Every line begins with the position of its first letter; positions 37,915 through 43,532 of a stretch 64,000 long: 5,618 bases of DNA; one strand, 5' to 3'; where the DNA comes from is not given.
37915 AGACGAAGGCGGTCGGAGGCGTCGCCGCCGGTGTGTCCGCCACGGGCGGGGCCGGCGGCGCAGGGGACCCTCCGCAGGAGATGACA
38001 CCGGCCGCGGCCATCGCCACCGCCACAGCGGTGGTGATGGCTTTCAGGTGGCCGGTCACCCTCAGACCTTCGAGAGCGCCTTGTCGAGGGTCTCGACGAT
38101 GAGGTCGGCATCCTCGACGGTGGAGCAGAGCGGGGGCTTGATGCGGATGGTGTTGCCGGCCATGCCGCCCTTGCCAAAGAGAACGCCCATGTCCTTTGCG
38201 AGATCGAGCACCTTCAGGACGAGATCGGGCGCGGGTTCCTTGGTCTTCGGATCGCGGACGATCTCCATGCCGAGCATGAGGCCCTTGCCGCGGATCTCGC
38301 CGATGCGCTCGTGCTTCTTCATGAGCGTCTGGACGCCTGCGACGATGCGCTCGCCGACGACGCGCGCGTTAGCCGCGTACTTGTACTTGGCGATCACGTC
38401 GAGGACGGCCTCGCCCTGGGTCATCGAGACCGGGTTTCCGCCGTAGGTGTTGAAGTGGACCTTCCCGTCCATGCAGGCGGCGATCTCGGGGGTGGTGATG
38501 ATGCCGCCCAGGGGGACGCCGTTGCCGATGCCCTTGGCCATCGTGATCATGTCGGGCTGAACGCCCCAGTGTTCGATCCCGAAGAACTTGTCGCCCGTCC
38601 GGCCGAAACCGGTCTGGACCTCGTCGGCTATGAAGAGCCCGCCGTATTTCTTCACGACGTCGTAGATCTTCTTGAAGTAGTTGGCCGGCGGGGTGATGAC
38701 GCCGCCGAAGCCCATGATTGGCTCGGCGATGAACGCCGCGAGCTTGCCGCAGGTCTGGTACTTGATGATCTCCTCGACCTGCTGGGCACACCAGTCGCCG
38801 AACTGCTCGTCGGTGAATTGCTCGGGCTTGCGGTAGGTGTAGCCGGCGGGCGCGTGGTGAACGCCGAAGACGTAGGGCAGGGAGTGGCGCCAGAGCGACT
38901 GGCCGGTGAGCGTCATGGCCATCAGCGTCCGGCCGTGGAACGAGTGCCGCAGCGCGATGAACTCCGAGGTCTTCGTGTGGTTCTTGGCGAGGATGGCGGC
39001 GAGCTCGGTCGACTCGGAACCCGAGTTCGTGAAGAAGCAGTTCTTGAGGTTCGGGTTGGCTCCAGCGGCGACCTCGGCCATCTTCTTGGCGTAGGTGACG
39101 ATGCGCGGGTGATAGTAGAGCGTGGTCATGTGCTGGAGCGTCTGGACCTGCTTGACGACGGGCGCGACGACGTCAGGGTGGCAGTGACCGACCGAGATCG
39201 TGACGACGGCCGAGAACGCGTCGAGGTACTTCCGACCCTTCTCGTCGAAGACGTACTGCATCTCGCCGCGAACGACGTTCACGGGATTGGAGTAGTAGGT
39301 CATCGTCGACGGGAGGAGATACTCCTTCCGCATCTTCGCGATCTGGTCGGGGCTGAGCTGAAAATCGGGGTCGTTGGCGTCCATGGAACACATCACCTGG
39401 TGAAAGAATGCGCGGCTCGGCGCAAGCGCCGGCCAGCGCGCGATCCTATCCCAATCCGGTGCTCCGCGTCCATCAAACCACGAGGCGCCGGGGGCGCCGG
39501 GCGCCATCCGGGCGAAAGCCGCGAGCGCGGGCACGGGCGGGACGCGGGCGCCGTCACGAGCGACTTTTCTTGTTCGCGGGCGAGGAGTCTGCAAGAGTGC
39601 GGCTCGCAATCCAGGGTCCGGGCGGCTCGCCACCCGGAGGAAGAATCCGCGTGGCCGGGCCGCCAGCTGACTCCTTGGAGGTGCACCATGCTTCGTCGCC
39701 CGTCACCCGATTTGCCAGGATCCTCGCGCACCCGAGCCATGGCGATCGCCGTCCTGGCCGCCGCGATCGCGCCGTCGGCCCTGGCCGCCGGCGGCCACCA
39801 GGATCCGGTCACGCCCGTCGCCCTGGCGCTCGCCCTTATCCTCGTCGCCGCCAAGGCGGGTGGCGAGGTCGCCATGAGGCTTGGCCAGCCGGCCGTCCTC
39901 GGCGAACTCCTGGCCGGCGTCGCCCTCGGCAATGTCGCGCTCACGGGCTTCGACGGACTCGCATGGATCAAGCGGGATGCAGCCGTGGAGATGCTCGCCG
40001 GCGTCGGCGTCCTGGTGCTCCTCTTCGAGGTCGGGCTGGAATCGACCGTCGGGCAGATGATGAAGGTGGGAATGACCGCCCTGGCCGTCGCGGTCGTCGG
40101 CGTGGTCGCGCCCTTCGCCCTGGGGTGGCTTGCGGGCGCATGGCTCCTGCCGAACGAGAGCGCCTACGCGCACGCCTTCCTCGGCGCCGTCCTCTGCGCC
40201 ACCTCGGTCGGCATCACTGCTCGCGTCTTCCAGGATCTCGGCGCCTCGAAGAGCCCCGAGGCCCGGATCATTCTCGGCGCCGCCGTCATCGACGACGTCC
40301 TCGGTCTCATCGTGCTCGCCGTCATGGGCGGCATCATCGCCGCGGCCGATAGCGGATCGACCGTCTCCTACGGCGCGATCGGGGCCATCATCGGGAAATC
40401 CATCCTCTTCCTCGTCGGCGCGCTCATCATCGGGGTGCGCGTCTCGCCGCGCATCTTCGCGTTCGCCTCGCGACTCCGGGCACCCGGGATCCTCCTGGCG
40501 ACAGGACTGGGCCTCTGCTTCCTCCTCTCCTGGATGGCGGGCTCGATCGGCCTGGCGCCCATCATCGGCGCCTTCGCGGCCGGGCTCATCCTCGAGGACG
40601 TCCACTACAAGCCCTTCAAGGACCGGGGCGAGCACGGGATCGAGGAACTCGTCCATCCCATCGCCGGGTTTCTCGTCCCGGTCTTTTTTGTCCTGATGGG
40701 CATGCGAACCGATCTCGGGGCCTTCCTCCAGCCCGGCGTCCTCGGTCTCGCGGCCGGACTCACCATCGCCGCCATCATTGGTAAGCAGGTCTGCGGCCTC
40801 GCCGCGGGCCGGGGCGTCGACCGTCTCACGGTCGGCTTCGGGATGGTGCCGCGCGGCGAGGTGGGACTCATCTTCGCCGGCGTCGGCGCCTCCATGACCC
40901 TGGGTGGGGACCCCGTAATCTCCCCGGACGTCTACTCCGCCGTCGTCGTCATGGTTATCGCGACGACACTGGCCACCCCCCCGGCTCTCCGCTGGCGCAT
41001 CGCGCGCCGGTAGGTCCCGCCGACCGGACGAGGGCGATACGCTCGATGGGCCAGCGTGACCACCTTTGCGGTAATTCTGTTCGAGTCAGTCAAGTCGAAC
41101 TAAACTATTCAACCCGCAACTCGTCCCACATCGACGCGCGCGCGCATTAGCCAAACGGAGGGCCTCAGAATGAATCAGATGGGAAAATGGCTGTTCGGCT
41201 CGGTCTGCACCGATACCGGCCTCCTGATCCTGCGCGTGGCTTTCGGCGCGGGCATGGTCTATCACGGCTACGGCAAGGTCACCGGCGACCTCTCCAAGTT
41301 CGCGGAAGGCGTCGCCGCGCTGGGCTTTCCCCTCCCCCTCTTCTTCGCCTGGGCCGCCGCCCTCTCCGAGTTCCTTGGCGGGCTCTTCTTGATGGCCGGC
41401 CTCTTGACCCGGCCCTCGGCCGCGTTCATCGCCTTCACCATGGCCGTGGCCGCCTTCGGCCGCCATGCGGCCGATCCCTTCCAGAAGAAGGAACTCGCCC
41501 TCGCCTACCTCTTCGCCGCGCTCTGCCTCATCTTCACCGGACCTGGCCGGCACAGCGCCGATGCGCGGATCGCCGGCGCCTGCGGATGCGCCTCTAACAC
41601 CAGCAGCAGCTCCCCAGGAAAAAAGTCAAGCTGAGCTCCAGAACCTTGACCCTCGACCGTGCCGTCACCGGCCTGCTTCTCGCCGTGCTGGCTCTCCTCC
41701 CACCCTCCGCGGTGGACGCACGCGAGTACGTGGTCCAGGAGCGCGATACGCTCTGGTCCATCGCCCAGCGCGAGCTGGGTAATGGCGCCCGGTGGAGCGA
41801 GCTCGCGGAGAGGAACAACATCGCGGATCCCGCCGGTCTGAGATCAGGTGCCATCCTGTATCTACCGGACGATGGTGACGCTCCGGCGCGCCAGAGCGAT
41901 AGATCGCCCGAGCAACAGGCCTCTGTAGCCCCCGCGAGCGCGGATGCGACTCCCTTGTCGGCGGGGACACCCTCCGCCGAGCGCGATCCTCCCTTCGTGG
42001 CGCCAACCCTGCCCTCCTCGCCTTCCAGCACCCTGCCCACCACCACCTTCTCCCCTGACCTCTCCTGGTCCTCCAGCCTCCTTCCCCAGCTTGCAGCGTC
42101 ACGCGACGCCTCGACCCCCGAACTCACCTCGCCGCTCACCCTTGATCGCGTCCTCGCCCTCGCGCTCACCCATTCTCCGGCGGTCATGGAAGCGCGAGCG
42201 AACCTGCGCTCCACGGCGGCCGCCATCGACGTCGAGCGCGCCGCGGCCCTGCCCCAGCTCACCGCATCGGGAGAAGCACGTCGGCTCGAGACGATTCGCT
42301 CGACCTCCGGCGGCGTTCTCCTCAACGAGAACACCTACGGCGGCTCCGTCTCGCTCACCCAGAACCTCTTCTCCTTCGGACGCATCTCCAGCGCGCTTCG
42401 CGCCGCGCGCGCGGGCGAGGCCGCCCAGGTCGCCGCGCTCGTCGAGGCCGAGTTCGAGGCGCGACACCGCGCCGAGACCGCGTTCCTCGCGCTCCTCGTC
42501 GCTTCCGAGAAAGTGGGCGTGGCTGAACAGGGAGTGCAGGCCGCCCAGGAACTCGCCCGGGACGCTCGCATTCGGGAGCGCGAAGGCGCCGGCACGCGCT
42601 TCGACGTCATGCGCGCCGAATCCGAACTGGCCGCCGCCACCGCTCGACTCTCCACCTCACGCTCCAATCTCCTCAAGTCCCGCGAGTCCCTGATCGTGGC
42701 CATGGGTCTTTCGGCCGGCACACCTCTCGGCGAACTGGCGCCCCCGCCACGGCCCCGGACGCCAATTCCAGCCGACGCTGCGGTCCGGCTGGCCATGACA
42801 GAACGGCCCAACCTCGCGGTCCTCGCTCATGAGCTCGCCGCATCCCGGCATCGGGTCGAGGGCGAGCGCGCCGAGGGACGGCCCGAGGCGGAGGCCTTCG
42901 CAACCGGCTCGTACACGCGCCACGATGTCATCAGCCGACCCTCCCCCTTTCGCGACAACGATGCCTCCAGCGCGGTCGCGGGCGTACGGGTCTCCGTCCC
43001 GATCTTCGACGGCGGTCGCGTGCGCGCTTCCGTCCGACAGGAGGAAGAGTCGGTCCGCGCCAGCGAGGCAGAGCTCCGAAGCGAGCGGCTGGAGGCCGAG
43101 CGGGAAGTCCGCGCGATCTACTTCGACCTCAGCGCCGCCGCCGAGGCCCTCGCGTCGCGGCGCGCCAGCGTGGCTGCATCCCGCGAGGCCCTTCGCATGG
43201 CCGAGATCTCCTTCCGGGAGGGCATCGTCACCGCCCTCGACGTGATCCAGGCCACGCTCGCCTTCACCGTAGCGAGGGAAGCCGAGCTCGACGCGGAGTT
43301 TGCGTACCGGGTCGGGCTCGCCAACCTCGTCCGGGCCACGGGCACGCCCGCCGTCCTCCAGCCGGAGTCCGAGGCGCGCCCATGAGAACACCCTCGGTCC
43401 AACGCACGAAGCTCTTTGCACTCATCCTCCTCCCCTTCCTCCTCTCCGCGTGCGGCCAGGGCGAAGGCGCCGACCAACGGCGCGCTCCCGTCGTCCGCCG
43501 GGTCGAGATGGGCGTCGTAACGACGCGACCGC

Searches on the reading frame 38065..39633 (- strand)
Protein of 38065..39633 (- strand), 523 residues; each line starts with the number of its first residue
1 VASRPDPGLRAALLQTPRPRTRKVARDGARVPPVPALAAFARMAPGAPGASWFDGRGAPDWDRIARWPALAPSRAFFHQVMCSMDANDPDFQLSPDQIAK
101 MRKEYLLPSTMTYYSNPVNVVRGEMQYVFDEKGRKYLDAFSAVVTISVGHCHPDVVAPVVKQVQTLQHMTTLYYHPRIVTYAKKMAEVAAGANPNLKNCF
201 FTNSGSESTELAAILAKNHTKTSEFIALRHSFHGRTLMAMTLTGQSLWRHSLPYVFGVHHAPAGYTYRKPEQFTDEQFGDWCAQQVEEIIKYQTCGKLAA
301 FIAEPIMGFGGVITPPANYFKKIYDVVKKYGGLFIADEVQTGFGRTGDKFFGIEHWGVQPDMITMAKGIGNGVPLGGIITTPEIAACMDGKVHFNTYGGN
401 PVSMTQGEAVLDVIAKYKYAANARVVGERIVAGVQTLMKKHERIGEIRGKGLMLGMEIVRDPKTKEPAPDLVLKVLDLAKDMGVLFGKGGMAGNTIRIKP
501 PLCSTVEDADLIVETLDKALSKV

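Call 62: search_protein_families(library=pfam, proteins=[window:38065-39633:-], max_evalue=0.001)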
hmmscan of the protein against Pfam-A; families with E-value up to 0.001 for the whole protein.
window:38065-39633:- (523 aa): 1 family
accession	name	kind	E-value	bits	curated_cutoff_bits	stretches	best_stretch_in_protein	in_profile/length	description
PF00202.27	Aminotran_3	-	6.2e-93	312.1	30.5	1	117-520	10-403/403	Aminotransferase class-III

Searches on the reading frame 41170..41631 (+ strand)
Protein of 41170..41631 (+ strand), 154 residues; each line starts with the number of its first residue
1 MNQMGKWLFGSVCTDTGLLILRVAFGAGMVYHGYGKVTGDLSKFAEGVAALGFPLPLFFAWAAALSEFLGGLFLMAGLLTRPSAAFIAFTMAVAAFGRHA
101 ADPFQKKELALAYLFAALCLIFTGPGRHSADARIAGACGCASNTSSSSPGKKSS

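Call 62: search_protein_families(library=pfam, proteins=[window:41170-41631:+], max_evalue=0.001)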
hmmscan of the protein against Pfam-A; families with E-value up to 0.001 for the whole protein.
window:41170-41631:+ (154 aa): 3 families
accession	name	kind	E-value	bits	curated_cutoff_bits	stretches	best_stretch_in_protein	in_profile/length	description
PF07681.17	DoxX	-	1.6e-19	70.7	23.6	1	17-99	1-84/85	DoxX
PF07291.16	MauE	-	5.1e-07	30.5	27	1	18-95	5-84/128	Methylamine utilisation protein MauE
PF04173.18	DoxD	-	0.00062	20.2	22.7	0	67-135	75-145/167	TQO small subunit DoxD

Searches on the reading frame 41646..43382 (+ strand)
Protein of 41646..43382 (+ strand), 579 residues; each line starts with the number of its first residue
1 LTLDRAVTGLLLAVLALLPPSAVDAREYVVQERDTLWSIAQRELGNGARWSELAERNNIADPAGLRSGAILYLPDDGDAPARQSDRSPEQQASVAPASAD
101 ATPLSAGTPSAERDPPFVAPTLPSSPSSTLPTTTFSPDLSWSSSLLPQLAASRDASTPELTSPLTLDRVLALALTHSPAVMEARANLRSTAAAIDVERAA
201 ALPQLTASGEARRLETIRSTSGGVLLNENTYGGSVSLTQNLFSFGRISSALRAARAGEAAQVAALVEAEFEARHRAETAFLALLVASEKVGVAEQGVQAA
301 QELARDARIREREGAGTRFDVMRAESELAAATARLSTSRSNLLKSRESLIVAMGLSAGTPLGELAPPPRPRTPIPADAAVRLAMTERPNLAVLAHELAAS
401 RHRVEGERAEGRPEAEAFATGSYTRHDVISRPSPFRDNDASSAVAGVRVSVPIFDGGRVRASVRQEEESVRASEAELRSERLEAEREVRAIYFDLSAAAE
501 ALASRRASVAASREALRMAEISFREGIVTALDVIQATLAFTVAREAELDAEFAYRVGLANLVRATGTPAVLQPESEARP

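Call 62: search_protein_families(library=pfam, proteins=[window:41646-43382:+], max_evalue=0.001)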
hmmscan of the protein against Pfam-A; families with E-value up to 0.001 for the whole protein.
window:41646-43382:+ (579 aa): 2 families
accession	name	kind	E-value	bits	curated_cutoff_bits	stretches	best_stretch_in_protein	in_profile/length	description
PF02321.23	OEP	-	1.5e-56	191.6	22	2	377-566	2-187/187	Outer membrane efflux protein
PF01476.26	LysM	-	3.8e-08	33.6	20.9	1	28-74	1-43/43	LysM domain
